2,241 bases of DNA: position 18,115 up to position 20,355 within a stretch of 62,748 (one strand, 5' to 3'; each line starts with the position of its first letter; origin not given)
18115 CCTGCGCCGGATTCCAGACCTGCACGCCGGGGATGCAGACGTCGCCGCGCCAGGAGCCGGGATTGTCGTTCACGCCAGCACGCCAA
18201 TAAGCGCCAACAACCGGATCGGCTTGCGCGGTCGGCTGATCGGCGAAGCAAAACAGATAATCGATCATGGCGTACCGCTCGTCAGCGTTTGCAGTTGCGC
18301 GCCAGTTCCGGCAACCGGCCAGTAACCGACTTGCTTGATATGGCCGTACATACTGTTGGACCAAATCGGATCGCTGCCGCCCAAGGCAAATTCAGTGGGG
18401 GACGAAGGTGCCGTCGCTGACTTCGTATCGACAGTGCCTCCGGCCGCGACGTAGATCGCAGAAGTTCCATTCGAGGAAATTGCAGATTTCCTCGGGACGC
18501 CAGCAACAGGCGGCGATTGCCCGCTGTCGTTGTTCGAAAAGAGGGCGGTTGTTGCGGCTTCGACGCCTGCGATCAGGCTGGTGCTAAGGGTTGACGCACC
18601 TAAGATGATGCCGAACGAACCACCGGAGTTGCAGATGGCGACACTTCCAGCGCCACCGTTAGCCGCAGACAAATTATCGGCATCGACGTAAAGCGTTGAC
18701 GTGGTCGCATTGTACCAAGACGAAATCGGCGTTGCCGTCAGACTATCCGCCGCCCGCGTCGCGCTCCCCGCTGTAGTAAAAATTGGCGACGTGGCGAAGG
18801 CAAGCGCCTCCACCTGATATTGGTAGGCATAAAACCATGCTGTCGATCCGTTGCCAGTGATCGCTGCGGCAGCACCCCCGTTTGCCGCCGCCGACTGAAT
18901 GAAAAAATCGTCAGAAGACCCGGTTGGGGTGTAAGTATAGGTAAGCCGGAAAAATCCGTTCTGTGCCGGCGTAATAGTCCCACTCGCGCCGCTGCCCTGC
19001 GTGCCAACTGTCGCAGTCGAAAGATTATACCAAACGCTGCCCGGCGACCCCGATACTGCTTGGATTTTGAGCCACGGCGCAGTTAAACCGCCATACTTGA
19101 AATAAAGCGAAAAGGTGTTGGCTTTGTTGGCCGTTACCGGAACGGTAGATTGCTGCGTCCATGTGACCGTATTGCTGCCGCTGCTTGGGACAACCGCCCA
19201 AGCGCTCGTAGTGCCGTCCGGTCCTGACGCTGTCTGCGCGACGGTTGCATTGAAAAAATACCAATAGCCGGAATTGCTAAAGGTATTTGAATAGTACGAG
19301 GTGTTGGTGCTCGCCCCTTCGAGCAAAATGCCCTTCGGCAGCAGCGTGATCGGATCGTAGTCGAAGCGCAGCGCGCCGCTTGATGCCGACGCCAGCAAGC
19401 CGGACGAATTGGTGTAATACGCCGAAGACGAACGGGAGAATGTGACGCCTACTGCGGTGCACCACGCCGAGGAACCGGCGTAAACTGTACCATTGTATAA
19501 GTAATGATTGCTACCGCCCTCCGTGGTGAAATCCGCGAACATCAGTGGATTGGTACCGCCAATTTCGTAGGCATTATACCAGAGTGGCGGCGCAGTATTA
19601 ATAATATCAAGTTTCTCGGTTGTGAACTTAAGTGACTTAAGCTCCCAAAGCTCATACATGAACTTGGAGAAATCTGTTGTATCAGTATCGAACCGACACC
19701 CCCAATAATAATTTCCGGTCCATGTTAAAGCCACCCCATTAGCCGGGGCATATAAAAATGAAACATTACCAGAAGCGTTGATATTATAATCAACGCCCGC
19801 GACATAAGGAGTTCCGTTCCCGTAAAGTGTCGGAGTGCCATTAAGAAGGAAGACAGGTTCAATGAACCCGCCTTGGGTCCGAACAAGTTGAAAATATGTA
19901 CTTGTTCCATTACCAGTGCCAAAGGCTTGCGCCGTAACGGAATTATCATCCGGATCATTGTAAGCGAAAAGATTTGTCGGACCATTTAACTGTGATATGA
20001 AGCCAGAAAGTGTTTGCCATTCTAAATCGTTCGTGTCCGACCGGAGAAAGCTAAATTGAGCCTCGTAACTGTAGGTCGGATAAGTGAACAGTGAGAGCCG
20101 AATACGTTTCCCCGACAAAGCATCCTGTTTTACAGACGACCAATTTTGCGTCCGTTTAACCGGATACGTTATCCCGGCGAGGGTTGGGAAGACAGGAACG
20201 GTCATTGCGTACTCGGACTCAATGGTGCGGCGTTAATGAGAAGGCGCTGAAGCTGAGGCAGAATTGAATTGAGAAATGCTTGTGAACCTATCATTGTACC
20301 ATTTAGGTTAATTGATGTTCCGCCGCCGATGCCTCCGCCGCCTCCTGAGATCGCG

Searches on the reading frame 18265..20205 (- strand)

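Call 92: search_protein_families(library=pfam, max_evalue=0.001, proteins=[window:18265-20205:-])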
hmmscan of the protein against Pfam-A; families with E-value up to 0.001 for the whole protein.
window:18265-20205:- (646 aa): 1 family
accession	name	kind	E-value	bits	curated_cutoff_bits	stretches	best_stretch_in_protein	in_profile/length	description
PF09343.15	DUF2460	-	3.3e-28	99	30.4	1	10-195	7-202/205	Conserved hypothetical protein 2217 (DUF2460)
